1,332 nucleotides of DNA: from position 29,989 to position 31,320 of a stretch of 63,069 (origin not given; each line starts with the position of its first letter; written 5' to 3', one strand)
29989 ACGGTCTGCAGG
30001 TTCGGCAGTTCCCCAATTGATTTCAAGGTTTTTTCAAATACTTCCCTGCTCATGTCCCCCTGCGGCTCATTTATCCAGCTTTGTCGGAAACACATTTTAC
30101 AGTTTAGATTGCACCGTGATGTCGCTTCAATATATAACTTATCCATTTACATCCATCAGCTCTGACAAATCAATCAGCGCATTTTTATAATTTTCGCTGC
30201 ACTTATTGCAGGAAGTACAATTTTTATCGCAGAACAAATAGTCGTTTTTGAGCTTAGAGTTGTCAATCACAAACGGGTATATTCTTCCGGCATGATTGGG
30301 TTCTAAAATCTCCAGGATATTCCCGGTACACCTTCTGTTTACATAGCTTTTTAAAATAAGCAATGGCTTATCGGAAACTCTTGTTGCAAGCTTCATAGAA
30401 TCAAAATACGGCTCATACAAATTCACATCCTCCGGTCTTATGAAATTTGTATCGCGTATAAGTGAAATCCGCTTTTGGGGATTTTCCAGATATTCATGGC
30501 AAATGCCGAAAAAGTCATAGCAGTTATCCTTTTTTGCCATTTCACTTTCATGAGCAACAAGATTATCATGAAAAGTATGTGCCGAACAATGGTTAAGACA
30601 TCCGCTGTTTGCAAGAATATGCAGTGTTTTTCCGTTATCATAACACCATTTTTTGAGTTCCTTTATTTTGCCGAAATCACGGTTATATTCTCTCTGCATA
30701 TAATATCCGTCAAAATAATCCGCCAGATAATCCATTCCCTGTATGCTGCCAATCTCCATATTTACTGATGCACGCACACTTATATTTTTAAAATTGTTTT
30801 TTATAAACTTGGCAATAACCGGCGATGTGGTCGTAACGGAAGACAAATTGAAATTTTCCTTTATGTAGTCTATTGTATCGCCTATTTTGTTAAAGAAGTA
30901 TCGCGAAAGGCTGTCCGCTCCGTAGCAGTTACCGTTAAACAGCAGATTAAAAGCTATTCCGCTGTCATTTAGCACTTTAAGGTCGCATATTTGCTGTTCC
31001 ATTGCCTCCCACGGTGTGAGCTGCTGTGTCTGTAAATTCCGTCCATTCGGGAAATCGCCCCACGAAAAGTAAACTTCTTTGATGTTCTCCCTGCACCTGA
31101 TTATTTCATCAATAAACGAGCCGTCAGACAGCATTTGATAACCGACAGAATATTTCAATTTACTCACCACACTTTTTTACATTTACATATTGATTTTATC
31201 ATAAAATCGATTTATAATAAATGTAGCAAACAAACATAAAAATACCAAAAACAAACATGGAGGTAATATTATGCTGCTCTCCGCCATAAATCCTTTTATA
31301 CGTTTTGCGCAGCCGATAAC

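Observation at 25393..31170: Three QueG/RdhA-like Fe-S reductase paralogues, a radical-SAM/SPASM enzyme, a cupin and a YgjV-type membrane protein wired into a glycan-uptake operon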

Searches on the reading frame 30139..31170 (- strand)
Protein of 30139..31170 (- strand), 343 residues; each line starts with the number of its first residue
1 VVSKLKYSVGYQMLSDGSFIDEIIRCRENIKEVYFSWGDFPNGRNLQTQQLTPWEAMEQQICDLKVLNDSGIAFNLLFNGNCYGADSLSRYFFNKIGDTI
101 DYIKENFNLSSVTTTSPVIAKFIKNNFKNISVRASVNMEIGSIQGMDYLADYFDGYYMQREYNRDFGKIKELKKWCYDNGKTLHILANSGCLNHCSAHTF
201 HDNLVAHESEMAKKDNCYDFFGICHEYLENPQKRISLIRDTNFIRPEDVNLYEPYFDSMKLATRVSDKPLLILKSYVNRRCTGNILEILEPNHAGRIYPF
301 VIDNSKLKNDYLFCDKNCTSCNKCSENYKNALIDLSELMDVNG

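Call 4: search_protein_families(library=pfam, proteins=[window:30139-31170:-], max_evalue=0.1)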
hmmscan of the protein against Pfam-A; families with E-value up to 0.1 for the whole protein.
window:30139-31170:- (343 aa): 0 families

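Call 5: search_protein_families(library=ncbifam, proteins=[window:30139-31170:-], max_evalue=0.1)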
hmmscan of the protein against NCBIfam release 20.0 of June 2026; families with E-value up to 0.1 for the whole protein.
window:30139-31170:- (343 aa): 0 families

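Call 8: search_solved_structures(query=window:30139-31170:-, max_evalue=10, show_alignments=2)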
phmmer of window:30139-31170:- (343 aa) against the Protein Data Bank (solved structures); distinct sequences matched with E-value up to 10: 2.
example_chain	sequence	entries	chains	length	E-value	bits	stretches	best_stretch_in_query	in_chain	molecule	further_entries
5d88_A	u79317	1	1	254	0.27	13.7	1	64-127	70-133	Predicted protease of the collagenase family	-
4e6y_A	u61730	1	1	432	0.39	13.2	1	184-278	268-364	Citrate synthase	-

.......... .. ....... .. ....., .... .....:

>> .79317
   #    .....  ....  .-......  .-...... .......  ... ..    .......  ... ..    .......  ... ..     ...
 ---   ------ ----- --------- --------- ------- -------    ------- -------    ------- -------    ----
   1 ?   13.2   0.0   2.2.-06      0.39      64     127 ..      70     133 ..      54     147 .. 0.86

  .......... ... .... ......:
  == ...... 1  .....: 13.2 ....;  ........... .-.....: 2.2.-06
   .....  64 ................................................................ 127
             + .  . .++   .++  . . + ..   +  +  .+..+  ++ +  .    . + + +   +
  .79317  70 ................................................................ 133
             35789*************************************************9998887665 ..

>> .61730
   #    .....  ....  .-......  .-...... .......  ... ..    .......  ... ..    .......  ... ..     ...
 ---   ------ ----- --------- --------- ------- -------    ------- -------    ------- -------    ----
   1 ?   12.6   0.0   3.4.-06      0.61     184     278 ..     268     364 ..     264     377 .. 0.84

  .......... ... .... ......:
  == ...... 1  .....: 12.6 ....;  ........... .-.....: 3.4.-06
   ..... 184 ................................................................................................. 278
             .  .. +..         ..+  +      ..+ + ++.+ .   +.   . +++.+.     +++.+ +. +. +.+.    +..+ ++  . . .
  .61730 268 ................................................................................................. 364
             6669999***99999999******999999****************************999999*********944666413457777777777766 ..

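Call 15: find_homologous_proteins(query=window:30139-31170:-, max_evalue=0.001)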
Query window:30139-31170:- (343 aa): 3374 proteins with E <= 0.001 among 4347 candidates; the best 120 are listed.
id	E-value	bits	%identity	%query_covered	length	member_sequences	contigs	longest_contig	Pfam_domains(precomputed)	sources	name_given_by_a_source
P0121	6.5e-235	797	100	100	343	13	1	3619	-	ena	-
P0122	5.1e-191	652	81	99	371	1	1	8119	-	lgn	-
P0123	1.1e-187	642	80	98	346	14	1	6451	-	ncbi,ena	-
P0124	5.3e-185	633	81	97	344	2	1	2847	-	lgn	-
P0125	1.1e-184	632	81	97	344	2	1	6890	-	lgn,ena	-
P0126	2.9e-180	617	78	98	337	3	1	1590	-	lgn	-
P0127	1.6e-177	608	76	98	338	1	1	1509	-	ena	-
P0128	5.2e-174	597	76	97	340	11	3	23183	-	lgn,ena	-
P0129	5.6e-173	593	74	97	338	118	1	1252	-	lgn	-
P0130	1.6e-171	588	73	98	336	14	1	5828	-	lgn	-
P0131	7.9e-170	583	74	97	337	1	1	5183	-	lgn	-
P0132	3.1e-169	581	75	97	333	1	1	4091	-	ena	-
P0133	6.9e-168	576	72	98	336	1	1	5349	-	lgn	-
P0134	7.2e-168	576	72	97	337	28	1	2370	-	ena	-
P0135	7.4e-168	576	72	97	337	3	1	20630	-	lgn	-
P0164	4.2e-134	465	58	97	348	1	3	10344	-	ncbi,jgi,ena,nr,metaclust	ncbi:MAG: hypothetical protein A2020_12010 [Lentisphaerae bacterium GWF2_45_14]|nr:MAG: hypothetical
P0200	7.5e-127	442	62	91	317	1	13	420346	-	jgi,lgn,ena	-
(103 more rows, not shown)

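Call 16: find_encoding_contigs(protein=P0164, flank=9000, max_places=2)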
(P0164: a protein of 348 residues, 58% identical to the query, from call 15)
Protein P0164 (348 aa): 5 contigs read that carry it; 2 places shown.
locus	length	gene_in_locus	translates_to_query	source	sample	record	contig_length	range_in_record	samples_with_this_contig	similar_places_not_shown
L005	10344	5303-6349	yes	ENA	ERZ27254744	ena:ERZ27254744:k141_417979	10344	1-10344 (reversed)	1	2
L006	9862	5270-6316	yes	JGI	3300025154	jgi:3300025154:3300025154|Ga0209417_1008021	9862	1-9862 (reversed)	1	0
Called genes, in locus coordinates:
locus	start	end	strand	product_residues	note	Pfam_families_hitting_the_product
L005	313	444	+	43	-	-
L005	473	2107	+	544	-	PF00884:Sulfatase, PF16347:SGSH_C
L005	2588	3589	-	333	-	PF00356:LacI, PF00532:Peripla_BP_1, PF13377:Peripla_BP_3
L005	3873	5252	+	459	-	PF01408:GFO_IDH_MocA, PF21252:Glyco_hydro_109_C (weak)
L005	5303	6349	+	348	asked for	-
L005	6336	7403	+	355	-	-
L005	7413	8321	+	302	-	-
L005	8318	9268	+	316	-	-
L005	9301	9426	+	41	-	-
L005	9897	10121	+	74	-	-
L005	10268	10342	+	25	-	?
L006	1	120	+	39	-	?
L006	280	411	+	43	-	-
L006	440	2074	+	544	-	PF00884:Sulfatase, PF16347:SGSH_C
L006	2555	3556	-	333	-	PF00356:LacI, PF00532:Peripla_BP_1, PF13377:Peripla_BP_3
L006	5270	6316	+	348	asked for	-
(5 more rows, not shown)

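Call 17: find_encoding_contigs(protein=P0200, flank=9000, max_places=2)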
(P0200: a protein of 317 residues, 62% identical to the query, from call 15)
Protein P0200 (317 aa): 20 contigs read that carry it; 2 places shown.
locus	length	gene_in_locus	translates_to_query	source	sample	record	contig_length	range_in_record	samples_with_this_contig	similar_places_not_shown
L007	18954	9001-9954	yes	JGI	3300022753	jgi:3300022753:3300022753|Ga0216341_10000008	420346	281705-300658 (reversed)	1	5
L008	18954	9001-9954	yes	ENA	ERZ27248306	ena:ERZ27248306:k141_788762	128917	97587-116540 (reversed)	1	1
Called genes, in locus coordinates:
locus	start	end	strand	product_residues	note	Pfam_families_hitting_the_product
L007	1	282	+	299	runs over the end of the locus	PF13353:Fer4_12 (weak), PF00037:Fer4, PF13237:Fer4_10, PF12837:Fer4_6 (weak), PF12838:Fer4_7, PF13187:Fer4_9, PF14697:Fer4_21 (weak), PF04055:Radical_SAM, +3 more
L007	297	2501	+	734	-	PF02901:PFL-like, PF01228:Gly_radical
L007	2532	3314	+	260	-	PF07883:Cupin_2 (faint)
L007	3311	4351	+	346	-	PF20511:PMI_typeI_cat (weak), PF21621:MPI_cupin_dom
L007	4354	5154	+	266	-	PF01261:AP_endonuc_2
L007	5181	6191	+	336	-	PF01408:GFO_IDH_MocA, PF02894:GFO_IDH_MocA_C, PF22725:GFO_IDH_MocA_C3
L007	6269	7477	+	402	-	PF01408:GFO_IDH_MocA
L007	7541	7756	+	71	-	-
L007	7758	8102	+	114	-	PF22725:GFO_IDH_MocA_C3 (faint)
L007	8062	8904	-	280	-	PF12833:HTH_18, PF00165:HTH_AraC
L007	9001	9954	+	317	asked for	-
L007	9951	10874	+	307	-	PF04055:Radical_SAM, PF13353:Fer4_12 (weak), PF13186:SPASM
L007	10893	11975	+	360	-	-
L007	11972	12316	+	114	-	-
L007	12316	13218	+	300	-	PF00037:Fer4 (weak)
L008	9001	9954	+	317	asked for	-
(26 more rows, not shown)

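Call 28: find_related_loci(query=A4, collection=genome_contigs, flank=10000)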
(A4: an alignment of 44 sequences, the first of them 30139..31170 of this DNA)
Query A4 (343 aa) in genome_contigs; peptide patterns used: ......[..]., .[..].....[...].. (x = any residue, [..] = any of these).
599 stretches matched a pattern (row limit reached: there are more); 552 encode a relative of the query (tblastn E <= 1e-3); the best 80 are kept; 80 distinct loci.
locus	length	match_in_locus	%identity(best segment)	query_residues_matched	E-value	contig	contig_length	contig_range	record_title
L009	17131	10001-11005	81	5-338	0e+0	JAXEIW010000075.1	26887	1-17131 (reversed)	MAG: Clostridia bacterium isolate SUG3072 k141_2427749, whole genome shotgun sequence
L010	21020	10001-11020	74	1-338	4e-176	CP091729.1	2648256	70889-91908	MAG: Clostridiales bacterium isolate nC33_bin.2.fa chromosome, complete genome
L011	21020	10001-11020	72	1-339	2e-174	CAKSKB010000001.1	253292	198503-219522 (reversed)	MAG: uncultured Clostridia bacterium isolate REFINED_METABAT215_TOP10_CONTIGS_1500_ASSEMBLY_K77_MERGED__Hadza_MoBio_hadz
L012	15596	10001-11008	73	5-338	2e-170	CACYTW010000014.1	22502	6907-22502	MAG: uncultured Ruminococcus sp. isolate RUG12270 genome assembly, contig: RUG12270_asm_14, whole genome shotgun sequenc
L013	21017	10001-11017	71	2-338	4e-168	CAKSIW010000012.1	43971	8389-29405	MAG: uncultured Clostridia bacterium isolate REFINED_METABAT215_TOP10_CONTIGS_1500_ASSEMBLY_K77_MERGED__Hadza_PheChl_Fib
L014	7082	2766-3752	71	5-331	3e-167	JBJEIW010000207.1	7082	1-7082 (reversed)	MAG: Candidatus Ornithomonoglobus sp. isolate PUUB48_bin.020 NODE_5429_length_7082_cov_5.356198, whole genome shotgun se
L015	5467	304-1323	69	2-339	2e-163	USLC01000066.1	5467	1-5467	uncultured Clostridiales bacterium isolate UMGS1820 genome assembly, contig: NODE_6061_length_5467_cov_2.398004, whole g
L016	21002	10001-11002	70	5-338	6e-161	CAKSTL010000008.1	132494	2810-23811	MAG: uncultured Clostridia bacterium isolate REFINED_METABAT215_TOP10_CONTIGS_1500_ASSEMBLY_K77_MERGED__Hadza_MoBio_hadz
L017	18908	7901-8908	70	5-338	1e-167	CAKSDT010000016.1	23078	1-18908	MAG: uncultured Clostridia bacterium isolate REFINED_METABAT215_TOP10_CONTIGS_1500_ASSEMBLY_K77_MERGED__Nepal_MoBio_Fibe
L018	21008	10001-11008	63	4-337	4e-143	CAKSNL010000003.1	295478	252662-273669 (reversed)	MAG: uncultured Clostridia bacterium isolate REFINED_METABAT215_TOP10_CONTIGS_1500_ASSEMBLY_K77_MERGED__Hadza_PheChl_Fib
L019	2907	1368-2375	62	2-335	2e-149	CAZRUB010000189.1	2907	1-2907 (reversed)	MAG TPA_asm: uncultured Ruminococcus sp. isolate SRP225648_co1_64 genome assembly, contig: NODE_87392_length_2907_cov_3.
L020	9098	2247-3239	63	5-335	3e-141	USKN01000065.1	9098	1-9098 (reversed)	uncultured Clostridiales bacterium isolate UMGS1810 genome assembly, contig: NODE_3973_length_9098_cov_3.255114, whole g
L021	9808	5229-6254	58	3-338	2e-138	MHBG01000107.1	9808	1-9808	MAG: Lentisphaerae bacterium GWF2_45_14 gwf2_scaffold_8161, whole genome shotgun sequence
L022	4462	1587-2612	60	2-337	6e-138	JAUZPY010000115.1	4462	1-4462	MAG: Bacillota bacterium isolate bin175(16d) MBHDOGIH_115, whole genome shotgun sequence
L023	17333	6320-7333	59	4-335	1e-135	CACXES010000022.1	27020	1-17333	MAG: uncultured Ruminococcus sp. isolate RUG11189 genome assembly, contig: RUG11189_asm_22, whole genome shotgun sequenc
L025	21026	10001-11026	58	5-335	5e-134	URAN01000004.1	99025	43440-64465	uncultured Clostridiales bacterium isolate UMGS821 genome assembly, contig: NODE_76_length_99025_cov_7.308831, whole gen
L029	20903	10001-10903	65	2-304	3e-131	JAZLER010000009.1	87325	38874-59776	MAG: Fumia sp. isolate T1900045013_TC20190006.MAGScoT_cleanbin_000002 SGB_4385_k141_2542576, whole genome shotgun sequen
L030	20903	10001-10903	63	5-306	7e-131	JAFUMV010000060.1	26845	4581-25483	MAG: Lachnospiraceae bacterium isolate RGIG4638 Roe_deer_Rectum-4__c181474, whole genome shotgun sequence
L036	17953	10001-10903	61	5-306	2e-128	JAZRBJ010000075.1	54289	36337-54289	MAG: Faecousia sp. isolate T1900045129_TC20190123.MAGScoT_cleanbin_000018 SGB_4874_k141_2440712, whole genome shotgun se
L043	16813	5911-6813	62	5-306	1e-126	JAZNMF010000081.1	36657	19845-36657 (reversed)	MAG: Acetatifactor sp. isolate T1900044664_TS20190130.MAGScoT_cleanbin_000012 SGB_1541_k141_431756, whole genome shotgun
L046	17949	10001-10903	62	5-306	3e-126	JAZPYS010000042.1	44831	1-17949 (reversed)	MAG: Acetatifactor sp. isolate T1900044646_TS20190112.MAGScoT_cleanbin_000051 SGB_1373_k141_968374, whole genome shotgun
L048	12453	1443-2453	54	5-335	1e-126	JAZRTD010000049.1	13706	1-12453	MAG: Clostridia bacterium isolate T1900045344_YK20190034.MAGScoT_cleanbin_000031 SGB_6687_k141_781631, whole genome shot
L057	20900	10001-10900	61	5-304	1e-124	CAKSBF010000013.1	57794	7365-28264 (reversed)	MAG: uncultured Clostridia bacterium isolate REFINED_METABAT215_TOP10_CONTIGS_1500_ASSEMBLY_K77_MERGED__Hadza_MoBio_hadz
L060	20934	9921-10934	56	5-337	6e-124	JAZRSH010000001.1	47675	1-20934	MAG: Christensenellaceae bacterium isolate T1900045348_YK20190038.MAGScoT_cleanbin_000007 SGB_6726_k141_1313270, whole g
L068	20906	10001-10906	61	5-306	2e-122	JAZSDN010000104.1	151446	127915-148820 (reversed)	MAG: Clostridia bacterium isolate T1900044598_TS20190064.MAGScoT_cleanbin_000004 SGB_673_k141_821789, whole genome shotg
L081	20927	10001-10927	57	5-310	2e-120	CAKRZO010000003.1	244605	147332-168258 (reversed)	MAG: uncultured Acetatifactor sp. isolate REFINED_METABAT215_TOP10_CONTIGS_1500_ASSEMBLY_K77_MERGED__Nepal_MoBio_Fiber-H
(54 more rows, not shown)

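Call 34: predict_structure(alignment_id=A4)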
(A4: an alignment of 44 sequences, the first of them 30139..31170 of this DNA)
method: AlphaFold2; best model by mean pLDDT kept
length: 343 residues; sequences in the alignment: 44
mean_pLDDT: 88.7   pTM: 0.89
mean pLDDT of the five models: 88.7, 87.9, 87.5, 86.1, 86.1
residues with pLDDT >= 90: 217; 70-90: 97; 50-70: 26; < 50: 3
segments of 3 or more residues with pLDDT < 50: none
pLDDT, mean of each block of 10 residues (from residue 1): 83 93 98 93 65 90 98 93 80 96 98 95 97 86 91 95 92 97 95 74 70 75 83 91 93 96 92 97 93 89 91 70 90 87 47
secondary structure, 60 per line:
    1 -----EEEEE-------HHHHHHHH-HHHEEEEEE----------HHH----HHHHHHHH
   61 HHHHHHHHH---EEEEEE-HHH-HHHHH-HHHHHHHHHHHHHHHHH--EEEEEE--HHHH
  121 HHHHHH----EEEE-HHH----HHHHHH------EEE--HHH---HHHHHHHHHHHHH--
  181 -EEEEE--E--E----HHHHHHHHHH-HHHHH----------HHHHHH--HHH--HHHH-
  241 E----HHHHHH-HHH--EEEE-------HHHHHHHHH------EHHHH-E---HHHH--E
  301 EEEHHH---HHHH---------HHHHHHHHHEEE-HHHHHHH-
elements in order: E6-10 H18-25 E30-35 H53-69 E73-78 H84-88 H90-106 E109-114 H117-126 E131-134 H143-148 E155-157 H166-178 E182-186 H197-206 H208-212 H223-228 H236-239 H246-251 E258-261 H269-277 H285-288 H294-297 E300-303 H310-313 H323-331 E332-334 H336-342

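Call 37: fold_search(model_id=the predicted structure, library=pdb)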
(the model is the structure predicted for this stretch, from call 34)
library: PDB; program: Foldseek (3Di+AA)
matches with E <= 10: 1809; with E <= 0.001: 37
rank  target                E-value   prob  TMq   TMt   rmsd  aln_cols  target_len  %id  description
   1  5d88                  4.2e-10  1.00  0.53  0.71   5.1       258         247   13  The Structure of the U32 Peptidase Mk0906 (released 2015-12-02)
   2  3eoe_D                3.9e-05  1.00  0.43  0.39   7.1       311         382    9  Crystal Structure of Pyruvate Kinase from toxoplasma gondii, 55.m00007 (released 2008-10-14)
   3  2p0o                  6.3e-05  1.00  0.41  0.40   6.9       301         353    9  Crystal structure of a conserved protein from locus EF_2437 in Enterococcus faecalis with an unknown function (released 2007-03-27)
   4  7wmz_E                8.0e-05  1.00  0.33  0.38  10.4       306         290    9  Crystal structure of methylenetetrahydrofolate reductase MSMEG_6649 from Mycobacterium smegmatis with NADH (released 2023-01-25)
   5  6zdk                  8.5e-05  1.00  0.39  0.37   8.4       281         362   11  Structure of the catalytic domain of human endo-alpha-mannosidase MANEA in complex with HEPES and hexatungstotellurate(V (released 2020-11-18)
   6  7wmz_C                1.2e-04  1.00  0.32  0.36  10.6       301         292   10  Crystal structure of methylenetetrahydrofolate reductase MSMEG_6649 from Mycobacterium smegmatis with NADH (released 2023-01-25)
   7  9k1n_A                1.7e-04  1.00  0.42  0.51   7.0       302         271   10  Crystal structure of family 11 xylanase in complex with inhibitor (OsXIP) (released 2025-09-03)
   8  8eac_A                1.7e-04  1.00  0.46  0.53   8.1       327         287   11  Thermus thermophilus methylenetetrahydrofolate reductase (released 2023-01-18)
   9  3fst_A                1.7e-04  1.00  0.41  0.48   9.2       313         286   11  Crystal Structure of Escherichia coli Methylenetetrahydrofolate Reductase Mutant Phe223Leu at pH 7.4 (released 2009-08-25)
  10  3cyj_A                2.1e-04  1.00  0.34  0.32   9.4       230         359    8  Crystal structure of a mandelate racemase/muconate lactonizing enzyme-like protein from Rubrobacter xylanophilus (released 2008-05-06)
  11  8uy1_D                2.2e-04  1.00  0.41  0.26   9.0       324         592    9  Methylenetetrahydrofolate reductase from Chaetomium thermophilum DSM 1495, Active (R) State (released 2024-06-19)
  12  3vnl_A                2.2e-04  1.00  0.34  0.38  11.7       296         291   10  Crystal structures of D-Psicose 3-epimerase with D-tagatose from Clostridium cellulolyticum H10 (released 2012-08-01)
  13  5vyz_B                2.4e-04  1.00  0.36  0.13   8.7       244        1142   11  Crystal structure of Lactococcus lactis pyruvate carboxylase in complex with cyclic-di-AMP (released 2017-08-16)
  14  8uy1_A                2.7e-04  1.00  0.41  0.26   8.9       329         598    8  Methylenetetrahydrofolate reductase from Chaetomium thermophilum DSM 1495, Active (R) State (released 2024-06-19)
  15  8uy1_B                3.0e-04  1.00  0.42  0.27   8.7       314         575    9  Methylenetetrahydrofolate reductase from Chaetomium thermophilum DSM 1495, Active (R) State (released 2024-06-19)
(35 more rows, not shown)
